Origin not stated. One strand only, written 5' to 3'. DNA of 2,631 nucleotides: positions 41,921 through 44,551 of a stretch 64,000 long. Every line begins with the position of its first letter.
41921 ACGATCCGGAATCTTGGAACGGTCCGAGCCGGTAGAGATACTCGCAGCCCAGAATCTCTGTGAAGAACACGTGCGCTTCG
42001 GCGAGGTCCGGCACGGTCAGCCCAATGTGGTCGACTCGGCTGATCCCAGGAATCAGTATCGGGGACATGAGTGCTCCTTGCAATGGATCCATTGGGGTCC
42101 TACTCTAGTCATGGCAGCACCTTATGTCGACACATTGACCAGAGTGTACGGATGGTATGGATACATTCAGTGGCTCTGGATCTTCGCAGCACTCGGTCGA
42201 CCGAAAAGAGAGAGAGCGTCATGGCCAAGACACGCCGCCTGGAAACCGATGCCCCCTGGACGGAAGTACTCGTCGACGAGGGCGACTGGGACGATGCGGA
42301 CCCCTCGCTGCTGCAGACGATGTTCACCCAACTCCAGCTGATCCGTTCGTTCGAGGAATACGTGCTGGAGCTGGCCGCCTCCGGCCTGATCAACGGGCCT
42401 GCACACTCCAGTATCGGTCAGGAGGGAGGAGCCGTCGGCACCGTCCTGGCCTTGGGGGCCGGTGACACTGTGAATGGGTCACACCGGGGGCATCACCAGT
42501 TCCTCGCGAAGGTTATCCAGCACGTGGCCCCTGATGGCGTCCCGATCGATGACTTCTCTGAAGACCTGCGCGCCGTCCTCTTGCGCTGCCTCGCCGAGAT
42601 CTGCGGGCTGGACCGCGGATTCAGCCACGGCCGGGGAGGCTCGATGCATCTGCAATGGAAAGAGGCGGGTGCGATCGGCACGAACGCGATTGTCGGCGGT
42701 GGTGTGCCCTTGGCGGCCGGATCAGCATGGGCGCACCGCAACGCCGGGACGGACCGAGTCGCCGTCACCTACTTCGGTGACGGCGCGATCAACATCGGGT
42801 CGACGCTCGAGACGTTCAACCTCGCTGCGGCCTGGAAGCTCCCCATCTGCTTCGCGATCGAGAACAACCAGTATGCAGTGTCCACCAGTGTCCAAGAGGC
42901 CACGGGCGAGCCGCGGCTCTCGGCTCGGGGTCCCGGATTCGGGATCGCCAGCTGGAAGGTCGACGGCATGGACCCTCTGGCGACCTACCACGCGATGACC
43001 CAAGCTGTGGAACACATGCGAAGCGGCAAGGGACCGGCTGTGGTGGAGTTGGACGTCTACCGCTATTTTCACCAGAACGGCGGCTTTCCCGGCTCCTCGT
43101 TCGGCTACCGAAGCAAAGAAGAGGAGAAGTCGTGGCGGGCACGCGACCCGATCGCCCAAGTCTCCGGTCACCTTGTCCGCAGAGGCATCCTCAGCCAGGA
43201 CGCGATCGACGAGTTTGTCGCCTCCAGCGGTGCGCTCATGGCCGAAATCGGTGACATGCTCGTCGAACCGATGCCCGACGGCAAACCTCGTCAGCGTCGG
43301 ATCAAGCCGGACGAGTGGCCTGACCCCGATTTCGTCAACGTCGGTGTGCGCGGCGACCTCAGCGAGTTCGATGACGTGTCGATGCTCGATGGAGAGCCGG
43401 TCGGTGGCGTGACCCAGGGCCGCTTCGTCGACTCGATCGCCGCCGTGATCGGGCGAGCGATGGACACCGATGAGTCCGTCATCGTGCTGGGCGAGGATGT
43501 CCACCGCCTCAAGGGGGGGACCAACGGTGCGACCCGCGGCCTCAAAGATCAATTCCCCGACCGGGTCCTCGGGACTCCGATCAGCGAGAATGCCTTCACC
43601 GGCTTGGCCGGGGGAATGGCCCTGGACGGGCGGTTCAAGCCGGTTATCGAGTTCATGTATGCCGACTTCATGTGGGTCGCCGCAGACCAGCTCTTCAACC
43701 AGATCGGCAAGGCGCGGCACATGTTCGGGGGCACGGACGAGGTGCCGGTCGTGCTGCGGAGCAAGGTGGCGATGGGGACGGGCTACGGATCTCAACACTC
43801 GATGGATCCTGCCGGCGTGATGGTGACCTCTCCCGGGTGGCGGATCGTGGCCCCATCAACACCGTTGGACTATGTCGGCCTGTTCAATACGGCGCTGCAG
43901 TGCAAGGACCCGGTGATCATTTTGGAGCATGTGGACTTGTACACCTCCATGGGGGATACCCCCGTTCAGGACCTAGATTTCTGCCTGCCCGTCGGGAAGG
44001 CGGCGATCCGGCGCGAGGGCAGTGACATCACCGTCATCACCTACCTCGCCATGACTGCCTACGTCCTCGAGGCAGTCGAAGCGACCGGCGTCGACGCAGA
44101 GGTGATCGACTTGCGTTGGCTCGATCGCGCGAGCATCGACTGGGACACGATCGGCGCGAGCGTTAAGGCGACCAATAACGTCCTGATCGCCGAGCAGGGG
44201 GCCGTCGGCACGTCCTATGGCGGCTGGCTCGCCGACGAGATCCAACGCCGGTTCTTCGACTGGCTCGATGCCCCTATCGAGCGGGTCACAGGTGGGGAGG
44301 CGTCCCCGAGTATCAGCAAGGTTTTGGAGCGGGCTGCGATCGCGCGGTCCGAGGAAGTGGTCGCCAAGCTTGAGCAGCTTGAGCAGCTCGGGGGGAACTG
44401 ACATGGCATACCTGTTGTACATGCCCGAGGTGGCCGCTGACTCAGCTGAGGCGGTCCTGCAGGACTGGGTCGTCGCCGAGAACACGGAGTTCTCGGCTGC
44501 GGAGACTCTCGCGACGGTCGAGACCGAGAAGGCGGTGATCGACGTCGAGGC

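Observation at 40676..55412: About 14.6 kb bracketed by a duplicated 5' end of an alkZ/ycaQ-like gene: island insertion without a visible recombinase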

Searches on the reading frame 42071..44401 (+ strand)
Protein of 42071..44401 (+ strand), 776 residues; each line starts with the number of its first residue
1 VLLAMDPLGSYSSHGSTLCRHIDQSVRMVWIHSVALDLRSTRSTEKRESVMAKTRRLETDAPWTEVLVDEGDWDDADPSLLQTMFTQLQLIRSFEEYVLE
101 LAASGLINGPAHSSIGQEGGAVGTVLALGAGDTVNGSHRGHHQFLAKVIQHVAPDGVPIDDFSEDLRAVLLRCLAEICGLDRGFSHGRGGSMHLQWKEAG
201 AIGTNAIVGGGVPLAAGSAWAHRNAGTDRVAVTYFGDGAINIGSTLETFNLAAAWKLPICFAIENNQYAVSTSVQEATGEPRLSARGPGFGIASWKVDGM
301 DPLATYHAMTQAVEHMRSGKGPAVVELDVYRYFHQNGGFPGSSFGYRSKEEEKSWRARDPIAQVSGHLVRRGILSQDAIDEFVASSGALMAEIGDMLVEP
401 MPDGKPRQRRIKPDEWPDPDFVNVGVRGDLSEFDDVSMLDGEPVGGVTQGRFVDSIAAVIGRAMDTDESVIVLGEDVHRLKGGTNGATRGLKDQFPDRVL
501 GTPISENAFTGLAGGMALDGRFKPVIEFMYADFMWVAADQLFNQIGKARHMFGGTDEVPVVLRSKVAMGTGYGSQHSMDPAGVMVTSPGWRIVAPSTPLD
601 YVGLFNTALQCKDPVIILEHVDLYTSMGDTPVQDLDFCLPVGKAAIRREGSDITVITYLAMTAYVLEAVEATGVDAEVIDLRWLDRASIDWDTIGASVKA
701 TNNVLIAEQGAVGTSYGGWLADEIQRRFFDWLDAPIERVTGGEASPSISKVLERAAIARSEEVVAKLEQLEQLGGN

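Call 6: search_protein_families(library=pfam, proteins=[window:42071-44401:+])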
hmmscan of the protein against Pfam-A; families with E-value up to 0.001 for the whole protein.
window:42071-44401:+ (776 aa): 3 families
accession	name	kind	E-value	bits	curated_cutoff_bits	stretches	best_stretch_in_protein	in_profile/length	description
PF00676.26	E1_dh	-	1.2e-58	198.9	22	1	88-383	3-277/300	Dehydrogenase E1 component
PF02779.29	Transket_pyr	-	8.5e-31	107.4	27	1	456-624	9-172/174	Transketolase, pyrimidine binding domain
PF02780.25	Transketolase_C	-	1.6e-18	67.3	25.9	1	642-761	1-122/124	Transketolase, C-terminal domain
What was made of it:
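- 42221..44401 (+): Fused E1 alpha/beta subunit of a 2-oxoacid/acetoin-type dehydrogenase (726 aa). PF00676 + PF02779 + PF02780 (call 6).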

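Call 29: find_homologous_proteins(query=window:42071-44401:+, max_evalue=1e-150)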
Query window:42071-44401:+ (776 aa): 6569 proteins with E <= 1e-150 among 8000 candidates; the best 120 are listed.
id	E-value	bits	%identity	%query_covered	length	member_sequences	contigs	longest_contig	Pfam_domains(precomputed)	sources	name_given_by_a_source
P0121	0.0e+0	1655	100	94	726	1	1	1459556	PF00676.26,PF02780.26,PF02779.30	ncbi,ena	-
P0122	0.0e+0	1461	86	93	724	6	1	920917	PF00676.26,PF02780.26,PF02779.30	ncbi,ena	-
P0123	0.0e+0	1459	86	94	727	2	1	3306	PF00676.26,PF02780.26,PF02779.30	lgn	-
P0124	0.0e+0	1453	86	93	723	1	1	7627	PF00676.26,PF02780.26,PF02779.30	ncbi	ncbi:MAG: alpha-ketoacid dehydrogenase subunit alpha/beta [Nocardioides sp.]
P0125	0.0e+0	1451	87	93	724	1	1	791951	PF00676.26,PF02780.26,PF02779.30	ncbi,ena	-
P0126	0.0e+0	1433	85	93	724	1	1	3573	PF00676.26,PF02780.26,PF02779.30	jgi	jgi:2-oxoisovalerate dehydrogenase E1 component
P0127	0.0e+0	1416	85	92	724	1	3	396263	PF00676.26,PF02780.26,PF02779.30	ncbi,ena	-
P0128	0.0e+0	1411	84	93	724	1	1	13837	PF00676.26,PF02780.26,PF02779.30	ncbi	ncbi:MAG: thiamine pyrophosphate-dependent enzyme [Ornithinibacter sp.]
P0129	0.0e+0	1408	84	93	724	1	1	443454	PF00676.26,PF02780.26,PF02779.30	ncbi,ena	-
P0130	0.0e+0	1400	83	93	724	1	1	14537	PF00676.26,PF02780.26,PF02779.30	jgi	jgi:2-oxoisovalerate dehydrogenase E1 component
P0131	0.0e+0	1400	84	93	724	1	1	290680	PF00676.26,PF02780.26,PF02779.30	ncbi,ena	-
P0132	0.0e+0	1393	83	93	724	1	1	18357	PF00676.26,PF02780.26,PF02779.30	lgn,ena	-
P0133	0.0e+0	1390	83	93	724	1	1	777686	PF00676.26,PF02780.26,PF02779.30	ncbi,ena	-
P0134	0.0e+0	1325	78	93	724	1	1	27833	PF00676.26,PF02780.26,PF02779.30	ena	-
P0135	0.0e+0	1304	77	93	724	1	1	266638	PF00676.26,PF02780.26,PF02779.30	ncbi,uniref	ncbi:thiamine pyrophosphate-dependent enzyme [Actinomadura viridis]|uniref:alpha-ketoacid dehydrogen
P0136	0.0e+0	1287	76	93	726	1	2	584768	PF00676.26,PF02780.26,PF02779.30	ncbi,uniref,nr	ncbi:alpha-ketoacid dehydrogenase subunit alpha/beta [Planotetraspora kaengkrachanensis]|uniref:dihy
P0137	0.0e+0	1280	76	93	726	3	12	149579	PF00676.26,PF02780.26,PF02779.30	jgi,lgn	jgi:2-oxoisovalerate dehydrogenase E1 component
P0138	0.0e+0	1279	76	92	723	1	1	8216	PF00676.26,PF02780.26,PF02779.30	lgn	-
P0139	0.0e+0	1278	75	93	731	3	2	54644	PF00676.26,PF02780.26,PF02779.30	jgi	-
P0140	0.0e+0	1275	76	93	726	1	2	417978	PF00676.26,PF02780.26,PF02779.30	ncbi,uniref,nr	ncbi:alpha-ketoacid dehydrogenase subunit alpha/beta [Planotetraspora phitsanulokensis]|uniref:dihyd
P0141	0.0e+0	1275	76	93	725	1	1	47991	PF00676.26,PF02780.26,PF02779.30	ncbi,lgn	ncbi:MAG: alpha-ketoacid dehydrogenase subunit alpha/beta [Actinomycetota bacterium]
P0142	0.0e+0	1274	76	93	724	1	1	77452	PF00676.26,PF02780.26,PF02779.30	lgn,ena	-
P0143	0.0e+0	1273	76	93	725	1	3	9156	PF00676.26,PF02780.26,PF02779.30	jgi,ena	jgi:2-oxoisovalerate dehydrogenase E1 component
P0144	0.0e+0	1272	76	93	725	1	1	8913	PF00676.26,PF02780.26,PF02779.30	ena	-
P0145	0.0e+0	1272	76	93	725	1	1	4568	PF00676.26,PF02780.26,PF02779.30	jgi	-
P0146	0.0e+0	1272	76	93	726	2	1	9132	PF00676.26,PF02780.26,PF02779.30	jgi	-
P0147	0.0e+0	1271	76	93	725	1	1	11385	PF00676.26,PF02780.26,PF02779.30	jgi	-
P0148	0.0e+0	1270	76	93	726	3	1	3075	PF00676.26,PF02780.26,PF02779.30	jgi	jgi:2-oxoisovalerate dehydrogenase E1 component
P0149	0.0e+0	1270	76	93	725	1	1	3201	PF00676.26,PF02780.26,PF02779.30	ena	-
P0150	0.0e+0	1270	76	93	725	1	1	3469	PF00676.26,PF02780.26,PF02779.30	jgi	-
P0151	0.0e+0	1269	75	93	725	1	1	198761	PF00676.26,PF02780.26,PF02779.30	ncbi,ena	-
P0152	0.0e+0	1269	76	93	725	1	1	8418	PF00676.26,PF02780.26,PF02779.30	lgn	-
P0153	0.0e+0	1268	75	93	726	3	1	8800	PF00676.26,PF02780.26,PF02779.30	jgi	jgi:2-oxoisovalerate dehydrogenase E1 component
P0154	0.0e+0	1266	75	93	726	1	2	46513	PF00676.26,PF02780.26,PF02779.30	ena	-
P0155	0.0e+0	1264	75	93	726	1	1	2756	PF00676.26,PF02780.26,PF02779.30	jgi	jgi:2-oxoisovalerate dehydrogenase E1 component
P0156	0.0e+0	1263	75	93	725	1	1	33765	PF00676.26,PF02780.26,PF02779.30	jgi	jgi:2-oxoisovalerate dehydrogenase E1 component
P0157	0.0e+0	1263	75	93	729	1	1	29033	PF00676.26,PF02780.26,PF02779.30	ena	-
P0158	0.0e+0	1263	75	93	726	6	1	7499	PF00676.26,PF02780.26,PF02779.30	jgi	jgi:2-oxoisovalerate dehydrogenase E1 component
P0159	0.0e+0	1263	75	93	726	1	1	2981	PF00676.26,PF02780.26,PF02779.30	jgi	jgi:2-oxoisovalerate dehydrogenase E1 component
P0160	0.0e+0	1262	74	93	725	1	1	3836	PF00676.26,PF02780.26,PF02779.30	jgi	jgi:2-oxoisovalerate dehydrogenase E1 component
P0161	0.0e+0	1262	76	92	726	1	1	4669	PF00676.26,PF02780.26,PF02779.30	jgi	jgi:2-oxoisovalerate dehydrogenase E1 component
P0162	0.0e+0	1262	74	94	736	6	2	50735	PF00676.26,PF02780.26,PF02779.30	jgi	-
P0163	0.0e+0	1262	74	94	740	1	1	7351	PF00676.26,PF02780.26,PF02779.30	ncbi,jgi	jgi:2-oxoisovalerate dehydrogenase E1 component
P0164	0.0e+0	1262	74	93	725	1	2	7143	PF00676.26,PF02780.26,PF02779.30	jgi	jgi:2-oxoisovalerate dehydrogenase E1 component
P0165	0.0e+0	1261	75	93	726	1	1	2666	PF00676.26,PF02780.26,PF02779.30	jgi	jgi:2-oxoisovalerate dehydrogenase E1 component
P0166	0.0e+0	1261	74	93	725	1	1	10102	PF00676.26,PF02780.26,PF02779.30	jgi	jgi:2-oxoisovalerate dehydrogenase E1 component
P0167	0.0e+0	1260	75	93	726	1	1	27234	PF00676.26,PF02780.26,PF02779.30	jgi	jgi:2-oxoisovalerate dehydrogenase E1 component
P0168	0.0e+0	1260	75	93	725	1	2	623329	PF00676.26,PF02780.26,PF02779.30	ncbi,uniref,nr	ncbi:alpha-ketoacid dehydrogenase subunit alpha/beta [Sphaerisporangium corydalis]|uniref:dihydrolip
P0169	0.0e+0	1260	75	93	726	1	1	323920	PF00676.26,PF02780.26,PF02779.30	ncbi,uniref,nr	ncbi:alpha-ketoacid dehydrogenase subunit alpha/beta [Microtetraspora niveoalba]|uniref:alpha-ketoac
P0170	0.0e+0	1259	74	93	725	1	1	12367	PF00676.26,PF02780.26,PF02779.30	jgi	-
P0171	0.0e+0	1259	76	93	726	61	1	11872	PF00676.26,PF02780.26,PF02779.30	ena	-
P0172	0.0e+0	1258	75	91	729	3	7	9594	PF00676.26,PF02780.26,PF02779.30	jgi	jgi:2-oxoisovalerate dehydrogenase E1 component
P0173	0.0e+0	1258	74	93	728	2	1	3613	PF00676.26,PF02780.26,PF02779.30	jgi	jgi:2-oxoisovalerate dehydrogenase E1 component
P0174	0.0e+0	1258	75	93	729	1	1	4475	PF00676.26,PF02780.26,PF02779.30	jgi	jgi:2-oxoisovalerate dehydrogenase E1 component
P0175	0.0e+0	1258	74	93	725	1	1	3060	PF00676.26,PF02780.26,PF02779.30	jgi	jgi:2-oxoisovalerate dehydrogenase E1 component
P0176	0.0e+0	1258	75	93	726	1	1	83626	PF00676.26,PF02780.26,PF02779.30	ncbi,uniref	ncbi:thiamine pyrophosphate-dependent enzyme [Nonomuraea sp. NPDC050663]|uniref:alpha-ketoacid dehyd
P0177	0.0e+0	1258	75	93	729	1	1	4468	PF00676.26,PF02780.26,PF02779.30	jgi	jgi:2-oxoisovalerate dehydrogenase E1 component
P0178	0.0e+0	1257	75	93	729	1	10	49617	PF00676.26,PF02780.26,PF02779.30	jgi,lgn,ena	-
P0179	0.0e+0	1257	75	93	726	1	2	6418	PF00676.26,PF02780.26,PF02779.30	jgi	jgi:2-oxoisovalerate dehydrogenase E1 component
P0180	0.0e+0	1257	75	93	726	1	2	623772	PF00676.26,PF02780.26,PF02779.30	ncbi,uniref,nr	ncbi:MFS transporter [Planotetraspora thailandica]|uniref:dihydrolipoyllysine-residue succinyltransf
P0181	0.0e+0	1257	75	93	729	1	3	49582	PF00676.26,PF02780.26,PF02779.30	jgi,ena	-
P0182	0.0e+0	1256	76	93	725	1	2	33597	PF00676.26,PF02780.26,PF02779.30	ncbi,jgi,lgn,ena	-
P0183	0.0e+0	1256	75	91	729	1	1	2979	PF00676.26,PF02780.26,PF02779.30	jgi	jgi:2-oxoisovalerate dehydrogenase E1 component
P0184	0.0e+0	1256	75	93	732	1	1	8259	PF00676.26,PF02780.26,PF02779.30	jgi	jgi:2-oxoisovalerate dehydrogenase E1 component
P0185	0.0e+0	1256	75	93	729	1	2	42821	PF00676.26,PF02780.26,PF02779.30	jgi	-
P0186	0.0e+0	1256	76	91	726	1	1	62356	PF00676.26,PF02780.26,PF02779.30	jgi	jgi:2-oxoisovalerate dehydrogenase E1 component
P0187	0.0e+0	1255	75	93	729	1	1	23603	PF00676.26,PF02780.26,PF02779.30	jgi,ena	-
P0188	0.0e+0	1255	76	92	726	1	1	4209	PF00676.26,PF02780.26,PF02779.30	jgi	jgi:2-oxoisovalerate dehydrogenase E1 component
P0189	0.0e+0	1255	74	93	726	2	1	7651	PF00676.26,PF02780.26,PF02779.30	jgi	jgi:2-oxoisovalerate dehydrogenase E1 component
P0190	0.0e+0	1255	75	93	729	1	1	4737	PF00676.26,PF02780.26,PF02779.30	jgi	-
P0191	0.0e+0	1254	74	92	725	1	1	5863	PF00676.26,PF02780.26,PF02779.30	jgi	jgi:2-oxoisovalerate dehydrogenase E1 component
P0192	0.0e+0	1254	74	93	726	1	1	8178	PF00676.26,PF02780.26,PF02779.30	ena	-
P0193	0.0e+0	1254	75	93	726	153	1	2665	PF00676.26,PF02780.26,PF02779.30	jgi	jgi:2-oxoisovalerate dehydrogenase E1 component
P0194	0.0e+0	1254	75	93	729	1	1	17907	PF00676.26,PF02780.26,PF02779.30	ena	-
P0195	0.0e+0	1254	74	94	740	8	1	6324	PF00676.26,PF02780.26,PF02779.30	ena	-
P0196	0.0e+0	1254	75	93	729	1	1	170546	PF00676.26,PF02780.26,PF02779.30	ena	-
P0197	0.0e+0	1254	74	93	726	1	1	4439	PF00676.26,PF02780.26,PF02779.30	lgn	-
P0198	0.0e+0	1253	74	93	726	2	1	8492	PF00676.26,PF02780.26,PF02779.30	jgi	jgi:2-oxoisovalerate dehydrogenase E1 component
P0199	0.0e+0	1253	74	93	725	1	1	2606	PF00676.26,PF02780.26,PF02779.30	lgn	-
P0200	0.0e+0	1253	75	93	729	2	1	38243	PF00676.26,PF02780.26,PF02779.30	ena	-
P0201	0.0e+0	1253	75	93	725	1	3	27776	PF00676.26,PF02780.26,PF02779.30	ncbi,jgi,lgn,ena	jgi:2-oxoisovalerate dehydrogenase E1 component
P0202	0.0e+0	1253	74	93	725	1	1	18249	PF00676.26,PF02780.26,PF02779.30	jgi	jgi:2-oxoisovalerate dehydrogenase E1 component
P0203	0.0e+0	1253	75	93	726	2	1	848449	PF00676.26,PF02780.26,PF02779.30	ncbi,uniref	ncbi:thiamine pyrophosphate-dependent enzyme [Streptomyces sp. NPDC088387]|uniref:alpha-ketoacid deh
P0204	0.0e+0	1253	75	93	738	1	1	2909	PF00676.26,PF02780.26,PF02779.30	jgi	jgi:2-oxoisovalerate dehydrogenase E1 component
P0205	0.0e+0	1252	74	93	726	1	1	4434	PF00676.26,PF02780.26,PF02779.30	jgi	jgi:2-oxoisovalerate dehydrogenase E1 component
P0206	0.0e+0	1252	74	93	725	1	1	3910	PF00676.26,PF02780.26,PF02779.30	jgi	jgi:2-oxoisovalerate dehydrogenase E1 component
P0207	0.0e+0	1252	74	93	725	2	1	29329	PF00676.26,PF02780.26,PF02779.30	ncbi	ncbi:MAG: thiamine pyrophosphate-dependent enzyme [Micromonospora sp.]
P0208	0.0e+0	1252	75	93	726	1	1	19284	PF00676.26,PF02780.26,PF02779.30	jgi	jgi:2-oxoisovalerate dehydrogenase E1 component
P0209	0.0e+0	1251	73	93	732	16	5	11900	PF00676.26,PF02780.26,PF02779.30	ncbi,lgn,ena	ncbi:MAG: thiamine pyrophosphate-dependent enzyme [Actinomycetes bacterium]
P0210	0.0e+0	1251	75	93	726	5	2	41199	PF00676.26,PF02780.26,PF02779.30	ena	-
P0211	0.0e+0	1251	77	93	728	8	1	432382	PF00676.26,PF02780.26,PF02779.30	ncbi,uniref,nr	ncbi:alpha-ketoacid dehydrogenase subunit alpha/beta [Nakamurella deserti]|uniref:alpha-ketoacid deh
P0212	0.0e+0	1251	74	93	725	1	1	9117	PF00676.26,PF02780.26,PF02779.30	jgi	jgi:2-oxoisovalerate dehydrogenase E1 component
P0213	0.0e+0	1250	74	94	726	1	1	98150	PF00676.26,PF02780.26,PF02779.30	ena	-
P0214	0.0e+0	1250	74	93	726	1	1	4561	PF00676.26,PF02780.26,PF02779.30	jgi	jgi:2-oxoisovalerate dehydrogenase E1 component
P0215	0.0e+0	1250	75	93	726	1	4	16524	PF00676.26,PF02780.26,PF02779.30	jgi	jgi:2-oxoisovalerate dehydrogenase E1 component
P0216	0.0e+0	1250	74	93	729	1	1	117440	PF00676.26,PF02780.26,PF02779.30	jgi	jgi:2-oxoisovalerate dehydrogenase E1 component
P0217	0.0e+0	1250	74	93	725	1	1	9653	PF00676.26,PF02780.26,PF02779.30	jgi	jgi:2-oxoisovalerate dehydrogenase E1 component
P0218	0.0e+0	1250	74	93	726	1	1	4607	PF00676.26,PF02780.26,PF02779.30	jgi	jgi:2-oxoisovalerate dehydrogenase E1 component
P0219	0.0e+0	1250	74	93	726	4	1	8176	PF00676.26,PF02780.26,PF02779.30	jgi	jgi:2-oxoisovalerate dehydrogenase E1 component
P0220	0.0e+0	1249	73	94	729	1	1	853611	PF00676.26,PF02780.26,PF02779.30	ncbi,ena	-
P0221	0.0e+0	1249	75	92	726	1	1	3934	PF00676.26,PF02780.26,PF02779.30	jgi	jgi:2-oxoisovalerate dehydrogenase E1 component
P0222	0.0e+0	1249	75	93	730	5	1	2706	PF00676.26,PF02780.26,PF02779.30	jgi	jgi:2-oxoisovalerate dehydrogenase E1 component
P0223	0.0e+0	1249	74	93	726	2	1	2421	PF00676.26,PF02780.26,PF02779.30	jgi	jgi:2-oxoisovalerate dehydrogenase E1 component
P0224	0.0e+0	1248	75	92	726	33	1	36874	PF00676.26,PF02780.26,PF02779.30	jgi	jgi:2-oxoisovalerate dehydrogenase E1 component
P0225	0.0e+0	1248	74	93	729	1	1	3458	PF00676.26,PF02780.26,PF02779.30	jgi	-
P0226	0.0e+0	1248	74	93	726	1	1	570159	PF00676.26,PF02780.26,PF02779.30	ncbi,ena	-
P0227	0.0e+0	1248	75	92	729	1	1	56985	PF00676.26,PF02780.26,PF02779.30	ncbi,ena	-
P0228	0.0e+0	1248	75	90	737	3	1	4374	PF00676.26,PF02780.26,PF02779.30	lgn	-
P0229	0.0e+0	1248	74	93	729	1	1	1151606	PF00676.26,PF02780.26,PF02779.30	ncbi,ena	-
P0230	0.0e+0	1248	74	93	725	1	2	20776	PF00676.26,PF02780.26,PF02779.30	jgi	jgi:2-oxoisovalerate dehydrogenase E1 component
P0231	0.0e+0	1248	75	93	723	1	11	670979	PF00676.26,PF02780.26,PF02779.30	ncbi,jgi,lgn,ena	jgi:2-oxoisovalerate dehydrogenase E1 component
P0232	0.0e+0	1247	75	93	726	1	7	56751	PF00676.26,PF02780.26,PF02779.30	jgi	jgi:2-oxoisovalerate dehydrogenase E1 component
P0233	0.0e+0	1247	74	93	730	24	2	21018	PF00676.26,PF02780.26,PF02779.30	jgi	jgi:2-oxoisovalerate dehydrogenase E1 component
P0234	0.0e+0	1247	75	93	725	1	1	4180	PF00676.26,PF02780.26,PF02779.30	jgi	jgi:2-oxoisovalerate dehydrogenase E1 component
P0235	0.0e+0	1247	73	93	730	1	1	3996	PF00676.26,PF02780.26,PF02779.30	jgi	jgi:2-oxoisovalerate dehydrogenase E1 component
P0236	0.0e+0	1247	75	93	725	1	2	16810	PF00676.26,PF02780.26,PF02779.30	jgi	jgi:2-oxoisovalerate dehydrogenase E1 component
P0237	0.0e+0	1247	75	93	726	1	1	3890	PF00676.26,PF02780.26,PF02779.30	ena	-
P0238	0.0e+0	1246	73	93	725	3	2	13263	PF00676.26,PF02780.26,PF02779.30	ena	-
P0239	0.0e+0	1246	73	93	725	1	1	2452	PF00676.26,PF02780.26,PF02779.30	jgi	jgi:2-oxoisovalerate dehydrogenase E1 component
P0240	0.0e+0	1246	74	93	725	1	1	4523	PF00676.26,PF02780.26,PF02779.30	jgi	jgi:2-oxoisovalerate dehydrogenase E1 component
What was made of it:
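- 42221..44401 (+): Identical to P0121 (call 29).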

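Call 30: find_encoding_contigs(protein=P0121, flank=2000, max_places=3)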
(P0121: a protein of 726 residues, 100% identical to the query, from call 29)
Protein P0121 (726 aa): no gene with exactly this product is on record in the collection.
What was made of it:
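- Tried and rejected: Retrieval failed because the exact protein is not on record (call 30).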

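Call 31: find_encoding_contigs(protein=P0125, flank=10000, max_places=3)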
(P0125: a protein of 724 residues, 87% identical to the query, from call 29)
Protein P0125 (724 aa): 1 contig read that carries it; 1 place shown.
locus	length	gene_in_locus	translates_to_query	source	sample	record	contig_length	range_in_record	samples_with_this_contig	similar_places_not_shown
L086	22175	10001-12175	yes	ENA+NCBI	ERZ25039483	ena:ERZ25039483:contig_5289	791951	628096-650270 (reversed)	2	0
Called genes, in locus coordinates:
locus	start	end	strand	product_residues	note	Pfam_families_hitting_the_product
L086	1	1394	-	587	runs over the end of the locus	PF00033:Cytochrome_B, PF13631:Cytochrom_B_N_2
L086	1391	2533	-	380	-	PF19297:QcrA_N, PF00355:Rieske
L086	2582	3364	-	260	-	PF14495:Cytochrom_C550 (weak), PF00034:Cytochrom_C, PF13442:Cytochrome_CBB3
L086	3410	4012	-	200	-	PF00510:COX3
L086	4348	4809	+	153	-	-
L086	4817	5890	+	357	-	PF02885:Glycos_trans_3N, PF00591:Glycos_transf_3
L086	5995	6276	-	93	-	PF01037:AsnC_trans_reg, PF22482:AsnC_trans_reg_3 (weak)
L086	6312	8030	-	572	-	PF00929:RNase_T, PF16473:Rv2179c-like (faint), PF01541:GIY-YIG (weak), PF27096:UvrC_M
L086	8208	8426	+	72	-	-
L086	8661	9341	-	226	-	PF00392:GntR, PF07729:FCD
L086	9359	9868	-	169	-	PF00903:Glyoxalase, PF13669:Glyoxalase_4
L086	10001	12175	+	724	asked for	PF00676:E1_dh, PF02779:Transket_pyr, PF02780:Transketolase_C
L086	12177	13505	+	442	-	PF00364:Biotin_lipoyl, PF25997:BSH_YhbJ (weak), PF02817:E3_binding, PF00198:2-oxoacid_dh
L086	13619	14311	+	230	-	PF13560:HTH_31 (weak), PF01381:HTH_3, PF07883:Cupin_2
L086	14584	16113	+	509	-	PF00005:ABC_tran, PF13191:AAA_16 (faint), PF13304:AAA_21 (faint), PF13401:AAA_22 (faint), PF00005:ABC_tran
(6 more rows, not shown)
